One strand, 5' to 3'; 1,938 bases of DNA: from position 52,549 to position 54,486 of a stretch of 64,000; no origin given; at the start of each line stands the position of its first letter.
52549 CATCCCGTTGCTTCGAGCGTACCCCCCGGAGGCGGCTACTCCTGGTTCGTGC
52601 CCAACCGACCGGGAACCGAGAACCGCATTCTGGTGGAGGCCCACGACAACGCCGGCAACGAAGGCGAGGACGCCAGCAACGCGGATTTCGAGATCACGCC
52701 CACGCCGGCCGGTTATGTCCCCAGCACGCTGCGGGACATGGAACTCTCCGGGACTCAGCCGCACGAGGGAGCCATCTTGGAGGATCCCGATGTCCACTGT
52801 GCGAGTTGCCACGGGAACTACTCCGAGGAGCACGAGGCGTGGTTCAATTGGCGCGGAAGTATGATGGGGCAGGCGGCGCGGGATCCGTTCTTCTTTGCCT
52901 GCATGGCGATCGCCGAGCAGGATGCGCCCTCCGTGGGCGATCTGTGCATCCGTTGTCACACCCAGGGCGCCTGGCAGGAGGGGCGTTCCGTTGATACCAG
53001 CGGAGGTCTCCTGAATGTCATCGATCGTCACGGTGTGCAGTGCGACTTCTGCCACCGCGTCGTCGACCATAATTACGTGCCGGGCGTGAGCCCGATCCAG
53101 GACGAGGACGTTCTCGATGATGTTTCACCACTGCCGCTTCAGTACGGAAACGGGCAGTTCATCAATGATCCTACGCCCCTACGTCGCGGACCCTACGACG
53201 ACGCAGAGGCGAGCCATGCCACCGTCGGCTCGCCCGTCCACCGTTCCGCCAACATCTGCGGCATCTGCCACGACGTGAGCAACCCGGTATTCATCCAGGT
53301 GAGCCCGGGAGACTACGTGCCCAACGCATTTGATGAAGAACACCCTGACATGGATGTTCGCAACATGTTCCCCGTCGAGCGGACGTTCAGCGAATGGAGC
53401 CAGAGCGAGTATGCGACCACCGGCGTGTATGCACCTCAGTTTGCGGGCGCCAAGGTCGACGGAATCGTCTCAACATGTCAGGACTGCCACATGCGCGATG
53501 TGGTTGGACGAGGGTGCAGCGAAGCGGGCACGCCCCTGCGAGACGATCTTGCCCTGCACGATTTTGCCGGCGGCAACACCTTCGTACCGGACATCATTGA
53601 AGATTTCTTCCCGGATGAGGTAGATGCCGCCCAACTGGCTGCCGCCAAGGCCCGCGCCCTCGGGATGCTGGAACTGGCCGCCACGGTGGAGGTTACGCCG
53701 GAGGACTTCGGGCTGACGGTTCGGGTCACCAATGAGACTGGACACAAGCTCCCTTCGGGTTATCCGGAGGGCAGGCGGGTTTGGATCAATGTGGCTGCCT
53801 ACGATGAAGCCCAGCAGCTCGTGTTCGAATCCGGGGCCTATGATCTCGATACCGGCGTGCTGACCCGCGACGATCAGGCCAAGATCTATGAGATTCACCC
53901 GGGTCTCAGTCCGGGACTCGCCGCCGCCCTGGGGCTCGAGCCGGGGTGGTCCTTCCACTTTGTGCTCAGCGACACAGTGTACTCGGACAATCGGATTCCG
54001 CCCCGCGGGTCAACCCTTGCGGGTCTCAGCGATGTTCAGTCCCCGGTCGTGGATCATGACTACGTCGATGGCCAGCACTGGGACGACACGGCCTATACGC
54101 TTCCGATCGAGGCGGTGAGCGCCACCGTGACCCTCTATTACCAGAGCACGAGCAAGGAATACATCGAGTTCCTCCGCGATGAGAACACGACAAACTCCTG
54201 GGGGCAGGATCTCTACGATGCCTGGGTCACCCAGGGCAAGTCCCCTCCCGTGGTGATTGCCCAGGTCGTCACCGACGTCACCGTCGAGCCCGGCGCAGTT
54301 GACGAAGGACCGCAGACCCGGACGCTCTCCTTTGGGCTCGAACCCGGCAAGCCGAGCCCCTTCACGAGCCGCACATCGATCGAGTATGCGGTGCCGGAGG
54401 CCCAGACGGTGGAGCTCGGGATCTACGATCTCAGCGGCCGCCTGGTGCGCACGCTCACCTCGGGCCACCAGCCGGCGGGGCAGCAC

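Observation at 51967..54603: Hexaheme c-type cytochrome carrying a T9SS C-terminal sorting signal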

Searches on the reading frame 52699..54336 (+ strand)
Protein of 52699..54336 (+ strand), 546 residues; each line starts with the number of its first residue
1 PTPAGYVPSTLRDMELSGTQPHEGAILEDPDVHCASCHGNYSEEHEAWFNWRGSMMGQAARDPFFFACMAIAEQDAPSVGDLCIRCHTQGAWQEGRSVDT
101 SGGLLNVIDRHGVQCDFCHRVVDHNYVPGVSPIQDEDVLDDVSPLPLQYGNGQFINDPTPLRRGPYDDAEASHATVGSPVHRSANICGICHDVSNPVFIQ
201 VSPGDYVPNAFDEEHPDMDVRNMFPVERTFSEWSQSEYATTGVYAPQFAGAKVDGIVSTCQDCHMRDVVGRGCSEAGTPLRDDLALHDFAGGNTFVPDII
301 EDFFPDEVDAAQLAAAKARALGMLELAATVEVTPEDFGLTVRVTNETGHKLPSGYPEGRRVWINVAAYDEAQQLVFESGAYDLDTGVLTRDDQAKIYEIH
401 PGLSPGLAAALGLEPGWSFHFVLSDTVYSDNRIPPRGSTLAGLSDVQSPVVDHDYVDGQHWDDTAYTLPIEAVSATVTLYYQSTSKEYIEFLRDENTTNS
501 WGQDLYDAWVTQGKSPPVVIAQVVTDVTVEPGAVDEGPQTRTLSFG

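Call 30: search_solved_structures(query=A2, max_evalue=10, show_alignments=3)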
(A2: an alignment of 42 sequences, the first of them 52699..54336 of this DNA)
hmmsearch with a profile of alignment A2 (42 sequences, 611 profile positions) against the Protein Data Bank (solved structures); distinct sequences matched with E-value up to 10: 14.
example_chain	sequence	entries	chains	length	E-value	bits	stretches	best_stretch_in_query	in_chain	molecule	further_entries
5ze8_A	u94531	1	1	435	3.9e-08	35.2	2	43-143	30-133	cytochrome c552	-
6i5b_A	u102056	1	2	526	0.015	16.8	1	101-150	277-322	Uncharacterized protein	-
8wdu_C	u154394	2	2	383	0.05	15.1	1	122-192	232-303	Photosynthetic reaction center cytochrome c subunit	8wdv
7c52_C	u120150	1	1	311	0.06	14.8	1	122-201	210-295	Photosynthetic reaction center cytochrome c subunit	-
5b5m_C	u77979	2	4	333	0.07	14.6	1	122-201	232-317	Photosynthetic reaction center cytochrome c subunit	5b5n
3wmm_C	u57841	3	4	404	0.094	14.2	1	122-201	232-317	Photosynthetic reaction center C subunit | Photosynthetic reaction center cytochrome c subunit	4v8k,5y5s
3ubr_A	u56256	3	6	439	0.2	13.1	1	200-301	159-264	Cytochrome c-552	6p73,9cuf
2enn_A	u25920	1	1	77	0.38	12.2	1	181-215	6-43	Protein kinase C theta type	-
7vrj_C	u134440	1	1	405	0.51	11.7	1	122-191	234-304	Photosynthetic reaction center cytochrome c subunit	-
2wlb_A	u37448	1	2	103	0.63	11.4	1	132-162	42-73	ELECTRON TRANSFER PROTEIN 1, MITOCHONDRIAL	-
2faz_A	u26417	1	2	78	1.2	10.6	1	382-448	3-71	Ubiquitin-like containing PHD and RING finger domains protein 1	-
1bcc_D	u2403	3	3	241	1.5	10.2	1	184-239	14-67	UBIQUINOL CYTOCHROME C OXIDOREDUCTASE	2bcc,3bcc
9wt8_A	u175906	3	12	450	3.2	9.1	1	357-399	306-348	Cytochrome c,Multiheme cytochrome c selenoprotein (MccSep)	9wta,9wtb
9wt9_A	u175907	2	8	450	3.8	8.8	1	357-399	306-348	Cytochrome c,Multiheme cytochrome c selenoprotein mutant (MccSep U325A) | Cytochrome c,Multiheme cytochrome c selenoprotein (MccSep)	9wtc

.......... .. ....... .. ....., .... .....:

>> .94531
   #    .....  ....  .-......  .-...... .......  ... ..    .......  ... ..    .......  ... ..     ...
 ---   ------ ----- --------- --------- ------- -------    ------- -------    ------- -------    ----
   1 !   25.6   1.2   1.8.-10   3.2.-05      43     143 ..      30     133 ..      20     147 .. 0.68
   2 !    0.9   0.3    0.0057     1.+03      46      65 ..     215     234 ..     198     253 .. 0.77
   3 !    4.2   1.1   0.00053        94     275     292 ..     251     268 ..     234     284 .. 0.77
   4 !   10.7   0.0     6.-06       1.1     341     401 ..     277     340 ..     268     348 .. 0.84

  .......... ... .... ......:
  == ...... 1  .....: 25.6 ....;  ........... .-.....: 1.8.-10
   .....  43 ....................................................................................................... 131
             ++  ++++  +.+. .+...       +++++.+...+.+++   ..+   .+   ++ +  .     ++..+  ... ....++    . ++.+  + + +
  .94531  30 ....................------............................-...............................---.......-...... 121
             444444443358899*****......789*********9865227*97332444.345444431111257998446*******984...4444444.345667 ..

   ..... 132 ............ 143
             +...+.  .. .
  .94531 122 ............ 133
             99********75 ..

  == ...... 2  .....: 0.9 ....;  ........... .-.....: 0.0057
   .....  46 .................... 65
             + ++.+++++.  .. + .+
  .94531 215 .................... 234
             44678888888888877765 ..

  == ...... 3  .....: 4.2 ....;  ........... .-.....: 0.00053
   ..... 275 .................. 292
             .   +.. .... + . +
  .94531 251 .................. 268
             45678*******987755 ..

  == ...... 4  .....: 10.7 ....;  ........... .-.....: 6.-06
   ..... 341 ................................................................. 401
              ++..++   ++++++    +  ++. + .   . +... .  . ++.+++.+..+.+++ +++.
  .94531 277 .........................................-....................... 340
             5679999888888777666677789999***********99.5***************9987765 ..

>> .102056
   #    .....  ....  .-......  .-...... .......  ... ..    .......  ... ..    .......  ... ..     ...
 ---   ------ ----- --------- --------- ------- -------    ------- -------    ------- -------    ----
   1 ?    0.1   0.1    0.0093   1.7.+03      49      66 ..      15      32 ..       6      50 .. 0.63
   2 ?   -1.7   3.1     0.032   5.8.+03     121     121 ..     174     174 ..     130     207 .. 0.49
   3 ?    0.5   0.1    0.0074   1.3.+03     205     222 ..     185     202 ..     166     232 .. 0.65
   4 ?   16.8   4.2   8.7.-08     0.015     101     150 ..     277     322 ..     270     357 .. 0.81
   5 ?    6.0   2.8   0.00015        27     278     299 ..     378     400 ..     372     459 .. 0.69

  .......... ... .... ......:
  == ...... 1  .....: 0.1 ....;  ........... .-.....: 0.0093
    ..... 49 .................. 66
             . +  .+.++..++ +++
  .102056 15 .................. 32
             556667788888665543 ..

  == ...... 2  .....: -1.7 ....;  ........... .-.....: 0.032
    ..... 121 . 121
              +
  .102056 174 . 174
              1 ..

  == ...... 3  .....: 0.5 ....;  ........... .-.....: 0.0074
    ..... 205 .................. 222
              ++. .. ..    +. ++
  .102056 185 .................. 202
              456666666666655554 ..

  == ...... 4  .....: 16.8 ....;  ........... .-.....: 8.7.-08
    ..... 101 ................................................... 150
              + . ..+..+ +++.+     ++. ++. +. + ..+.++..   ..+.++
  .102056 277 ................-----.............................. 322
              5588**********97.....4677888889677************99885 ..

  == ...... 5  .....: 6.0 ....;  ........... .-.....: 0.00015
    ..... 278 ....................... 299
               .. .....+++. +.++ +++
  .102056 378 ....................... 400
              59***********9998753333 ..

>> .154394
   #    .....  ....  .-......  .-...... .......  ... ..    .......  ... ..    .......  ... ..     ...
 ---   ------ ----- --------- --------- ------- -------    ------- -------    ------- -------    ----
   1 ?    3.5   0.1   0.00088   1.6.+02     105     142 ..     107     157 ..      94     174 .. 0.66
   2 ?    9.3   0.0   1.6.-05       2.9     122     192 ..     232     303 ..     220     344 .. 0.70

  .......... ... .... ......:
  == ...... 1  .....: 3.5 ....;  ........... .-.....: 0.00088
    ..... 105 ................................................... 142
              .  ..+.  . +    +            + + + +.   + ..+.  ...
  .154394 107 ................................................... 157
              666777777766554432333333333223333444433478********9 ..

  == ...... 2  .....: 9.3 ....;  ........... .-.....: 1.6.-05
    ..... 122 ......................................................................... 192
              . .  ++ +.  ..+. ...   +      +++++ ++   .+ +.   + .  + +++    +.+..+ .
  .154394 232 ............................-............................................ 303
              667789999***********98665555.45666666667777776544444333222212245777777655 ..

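Call 35: find_homologous_proteins(query=A2)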
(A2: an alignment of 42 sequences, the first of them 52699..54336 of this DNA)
Query A2 (42 sequences) (546 aa, profile of the alignment): 7370 proteins with E <= 0.001 among 8000 candidates; the best 120 are listed.
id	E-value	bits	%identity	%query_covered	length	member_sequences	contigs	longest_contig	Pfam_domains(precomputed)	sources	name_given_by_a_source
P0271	1.9e-261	887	55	95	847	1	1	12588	PF00801.27,PF18962.8,PF13860.13,PF18911.7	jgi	-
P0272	1.3e-259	881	54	95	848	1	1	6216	PF00801.27,PF18962.8,PF13860.13,PF18911.7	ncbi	-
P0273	5.0e-259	879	55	95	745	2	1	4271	PF18962.8,PF13860.13,PF00041.28,PF14522.12,PF22113.2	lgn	-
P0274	2.5e-258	877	54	94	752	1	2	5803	PF18962.8,PF00041.28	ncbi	-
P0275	3.4e-258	876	54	98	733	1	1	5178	PF18962.8,PF00041.28,PF14522.12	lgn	-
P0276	6.8e-258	875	54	94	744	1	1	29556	PF18962.8,PF00041.28,PF14522.12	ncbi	ncbi:MAG: T9SS type A sorting domain-containing protein [Candidatus Zixiibacteriota bacterium]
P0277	6.9e-258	875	55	94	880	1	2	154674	PF00801.27,PF18962.8,PF13860.13,PF18911.7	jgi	jgi:PKD repeat protein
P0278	1.2e-257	874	55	95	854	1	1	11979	PF00801.27,PF13860.13,PF14522.12,PF18911.7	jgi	jgi:PKD repeat protein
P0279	1.3e-257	874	52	98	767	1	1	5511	PF13860.13,PF14522.12,PF22113.2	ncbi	-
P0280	1.5e-257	874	53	95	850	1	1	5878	PF00801.27,PF18962.8,PF18911.7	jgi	jgi:PKD repeat protein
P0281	8.7e-257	871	56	94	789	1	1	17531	-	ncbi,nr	ncbi:MAG: hypothetical protein GF341_03990 [candidate division Zixibacteria bacterium]|nr:hypothetic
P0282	2.1e-256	870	53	99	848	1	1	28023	PF00801.27,PF18962.8,PF18911.7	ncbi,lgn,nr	ncbi:MAG TPA: PKD domain-containing protein [Candidatus Deferrimicrobium sp.]|nr:PKD domain-containi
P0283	2.1e-256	870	56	96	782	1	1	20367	PF18962.8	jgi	jgi:hypothetical protein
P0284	2.4e-256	870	55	95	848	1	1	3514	PF00801.27,PF18962.8,PF13860.13,PF18911.7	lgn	-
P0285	2.6e-256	870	54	95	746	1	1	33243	PF18962.8,PF00041.28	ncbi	-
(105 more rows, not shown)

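Call 57: predict_structure(alignment_id=A4)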
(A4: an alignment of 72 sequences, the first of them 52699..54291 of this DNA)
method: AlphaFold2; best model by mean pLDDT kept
length: 531 residues; sequences in the alignment: 72
mean_pLDDT: 86.2   pTM: 0.89
mean pLDDT of the five models: 86.2, 81.4, 78.1, 75.2, 74.4
residues with pLDDT >= 90: 221; 70-90: 271; 50-70: 31; < 50: 8
segments of 3 or more residues with pLDDT < 50: 448-453
pLDDT, mean of each block of 10 residues (from residue 1): 58 82 87 80 75 90 93 86 90 89 90 90 87 91 86 90 83 84 75 85 79 80 82 86 88 88 83 82 83 90 94 91 92 97 89 76 97 98 95 90 85 88 82 83 66 50 89 98 95 95 97 95 96 75
secondary structure, 60 per line:
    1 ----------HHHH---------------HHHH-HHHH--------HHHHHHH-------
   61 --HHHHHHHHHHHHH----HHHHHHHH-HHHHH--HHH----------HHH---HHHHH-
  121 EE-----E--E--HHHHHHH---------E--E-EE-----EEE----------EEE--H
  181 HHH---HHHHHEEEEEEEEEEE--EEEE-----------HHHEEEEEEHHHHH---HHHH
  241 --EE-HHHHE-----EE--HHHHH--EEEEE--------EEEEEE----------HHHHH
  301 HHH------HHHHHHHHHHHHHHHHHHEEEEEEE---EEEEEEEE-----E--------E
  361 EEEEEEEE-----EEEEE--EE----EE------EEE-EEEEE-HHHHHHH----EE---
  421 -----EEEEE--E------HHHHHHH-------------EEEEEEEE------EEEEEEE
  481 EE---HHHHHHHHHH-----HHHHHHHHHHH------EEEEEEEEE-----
elements in order: H11-14 H30-33 H35-38 H47-53 H63-75 H80-87 H89-93 H115-119 H134-140 E162-164 E175-177 H180-183 H187-191 E192-202 E205-208 E223-228 H229-233 H237-240 H246-249 H260-264 E267-271 E280-285 H296-303 H310-327 E328-334 E338-345 E360-368 E374-378 E395-397 E399-403 H405-411 E426-430 H440-446 E460-467 E474-482 H486-495 H501-511 E518-526

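Call 62: fold_search(model_id=the predicted structure, library=pdb)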
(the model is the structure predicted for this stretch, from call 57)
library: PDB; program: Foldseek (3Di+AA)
matches with E <= 10: 387; with E <= 0.001: 1
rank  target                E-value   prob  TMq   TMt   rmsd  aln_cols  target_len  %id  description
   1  5ze8                  3.9e-14  1.00  0.49  0.66   6.5       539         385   15  Crystal structure of a penta-heme cytochrome c552 from Thermochromatium tepidum (released 2018-04-25)
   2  7e1y_A                3.6e-02  0.66  0.14  0.13  11.5       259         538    9  Staphylothermus marinus amylopullulanase -SmApu (released 2022-02-09)
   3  3bga_A                5.0e-02  0.33  0.12  0.08  10.7       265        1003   11  Crystal structure of beta-galactosidase from Bacteroides thetaiotaomicron VPI-5482 (released 2007-12-11)
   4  3dec                  5.9e-02  0.54  0.12  0.07  12.0       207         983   11  Crystal structure of a glycosyl hydrolases family 2 protein from Bacteroides thetaiotaomicron (released 2008-06-17)
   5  2q3z_A                6.3e-02  0.35  0.14  0.12  15.6       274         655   10  Transglutaminase 2 undergoes large conformational change upon activation (released 2007-10-23)
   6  3s3j_A                6.3e-02  0.20  0.13  0.11  18.7       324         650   10  Transglutaminase 2 in complex with a novel inhibitor (released 2012-06-06)
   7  3isy                  7.8e-02  0.44  0.12  0.35   9.2       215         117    8  Crystal structure of an intracellular proteinase inhibitor (ipi, bsu11130) from bacillus subtilis at 2.61 A resolution (released 2009-09-15)
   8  3bga_B                8.3e-02  0.33  0.13  0.08  10.6       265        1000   10  Crystal structure of beta-galactosidase from Bacteroides thetaiotaomicron VPI-5482 (released 2007-12-11)
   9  5i5k_B                9.8e-02  0.06  0.07  0.03  22.1       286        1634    9  Structure of complement C5 in complex with eculizumab (released 2016-03-16)
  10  5mhm_B                1.0e-01  0.14  0.11  0.09  19.2       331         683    8  FXIIIa in complex with the inhibitor ZED1630 (released 2017-12-20)
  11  5mho_B                1.2e-01  0.10  0.11  0.09  19.9       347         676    7  FXIIIa in complex with the inhibitor ZED2369 (released 2017-12-20)
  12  6rpt_C                1.4e-01  0.28  0.09  0.30  10.1       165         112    9  Structure of tick complement inhibitor CirpT1 complexed with macroglobubulin domain 4 of human complement C5 (released 2020-01-08)
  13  5i5k_A                1.5e-01  0.04  0.07  0.03  21.9       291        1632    9  Structure of complement C5 in complex with eculizumab (released 2016-03-16)
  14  7p2p_B                2.0e-01  0.28  0.15  0.35  12.3       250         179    8  Human Signal Peptidase Complex Paralog A (SPC-A) (released 2021-10-06)
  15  3s3p_A                2.8e-01  0.13  0.14  0.12  18.3       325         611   11  Transglutaminase 2 in complex with a novel inhibitor (released 2012-06-06)
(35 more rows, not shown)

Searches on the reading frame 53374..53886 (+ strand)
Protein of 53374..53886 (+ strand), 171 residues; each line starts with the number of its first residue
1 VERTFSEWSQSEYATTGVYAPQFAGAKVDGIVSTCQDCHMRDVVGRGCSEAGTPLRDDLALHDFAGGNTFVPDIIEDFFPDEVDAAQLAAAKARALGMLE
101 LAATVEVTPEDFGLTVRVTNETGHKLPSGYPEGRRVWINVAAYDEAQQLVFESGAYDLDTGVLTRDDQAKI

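Call 80: search_solved_structures(query=window:53374-53886:+, max_evalue=10, show_alignments=3)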
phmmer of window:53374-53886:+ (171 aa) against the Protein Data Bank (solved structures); distinct sequences matched with E-value up to 10: 2.
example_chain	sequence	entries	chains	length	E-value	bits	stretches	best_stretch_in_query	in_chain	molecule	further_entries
9wt8_A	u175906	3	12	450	0.012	18.6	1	107-152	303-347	Cytochrome c,Multiheme cytochrome c selenoprotein (MccSep)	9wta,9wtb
9wt9_A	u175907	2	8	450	0.016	18.1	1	107-152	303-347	Cytochrome c,Multiheme cytochrome c selenoprotein mutant (MccSep U325A) | Cytochrome c,Multiheme cytochrome c selenoprotein (MccSep)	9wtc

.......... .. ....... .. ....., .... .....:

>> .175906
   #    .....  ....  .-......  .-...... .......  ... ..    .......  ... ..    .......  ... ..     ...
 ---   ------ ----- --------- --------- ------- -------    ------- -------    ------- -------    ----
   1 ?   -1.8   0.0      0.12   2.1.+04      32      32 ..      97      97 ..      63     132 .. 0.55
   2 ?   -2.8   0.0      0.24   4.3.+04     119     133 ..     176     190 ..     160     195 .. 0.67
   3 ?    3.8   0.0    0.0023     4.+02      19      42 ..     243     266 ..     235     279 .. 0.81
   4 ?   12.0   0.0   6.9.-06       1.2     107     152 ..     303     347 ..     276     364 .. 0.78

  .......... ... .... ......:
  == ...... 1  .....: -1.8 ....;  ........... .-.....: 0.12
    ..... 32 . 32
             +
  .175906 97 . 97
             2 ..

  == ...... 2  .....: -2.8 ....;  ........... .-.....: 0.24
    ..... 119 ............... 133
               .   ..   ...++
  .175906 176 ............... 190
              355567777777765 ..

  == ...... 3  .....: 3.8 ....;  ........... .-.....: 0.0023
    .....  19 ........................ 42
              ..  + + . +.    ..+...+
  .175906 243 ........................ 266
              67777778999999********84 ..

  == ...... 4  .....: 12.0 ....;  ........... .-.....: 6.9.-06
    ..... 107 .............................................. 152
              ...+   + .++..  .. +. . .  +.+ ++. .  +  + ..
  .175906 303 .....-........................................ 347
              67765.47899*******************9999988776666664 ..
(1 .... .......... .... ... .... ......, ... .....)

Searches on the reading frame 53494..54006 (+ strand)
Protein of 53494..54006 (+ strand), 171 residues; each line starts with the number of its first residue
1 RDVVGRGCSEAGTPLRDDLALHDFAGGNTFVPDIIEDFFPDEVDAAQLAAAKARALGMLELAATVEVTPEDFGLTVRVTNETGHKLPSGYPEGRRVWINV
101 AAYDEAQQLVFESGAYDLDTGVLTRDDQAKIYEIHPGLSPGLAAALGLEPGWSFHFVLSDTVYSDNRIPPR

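Call 79: search_solved_structures(query=window:53494-54006:+, max_evalue=10, show_alignments=4)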
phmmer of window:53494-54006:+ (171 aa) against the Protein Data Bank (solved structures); distinct sequences matched with E-value up to 10: 2.
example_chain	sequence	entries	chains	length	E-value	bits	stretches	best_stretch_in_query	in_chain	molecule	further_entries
9wt8_A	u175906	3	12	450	0.17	14.9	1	67-155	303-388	Cytochrome c,Multiheme cytochrome c selenoprotein (MccSep)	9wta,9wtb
9wt9_A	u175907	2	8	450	0.21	14.6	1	67-155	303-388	Cytochrome c,Multiheme cytochrome c selenoprotein mutant (MccSep U325A) | Cytochrome c,Multiheme cytochrome c selenoprotein (MccSep)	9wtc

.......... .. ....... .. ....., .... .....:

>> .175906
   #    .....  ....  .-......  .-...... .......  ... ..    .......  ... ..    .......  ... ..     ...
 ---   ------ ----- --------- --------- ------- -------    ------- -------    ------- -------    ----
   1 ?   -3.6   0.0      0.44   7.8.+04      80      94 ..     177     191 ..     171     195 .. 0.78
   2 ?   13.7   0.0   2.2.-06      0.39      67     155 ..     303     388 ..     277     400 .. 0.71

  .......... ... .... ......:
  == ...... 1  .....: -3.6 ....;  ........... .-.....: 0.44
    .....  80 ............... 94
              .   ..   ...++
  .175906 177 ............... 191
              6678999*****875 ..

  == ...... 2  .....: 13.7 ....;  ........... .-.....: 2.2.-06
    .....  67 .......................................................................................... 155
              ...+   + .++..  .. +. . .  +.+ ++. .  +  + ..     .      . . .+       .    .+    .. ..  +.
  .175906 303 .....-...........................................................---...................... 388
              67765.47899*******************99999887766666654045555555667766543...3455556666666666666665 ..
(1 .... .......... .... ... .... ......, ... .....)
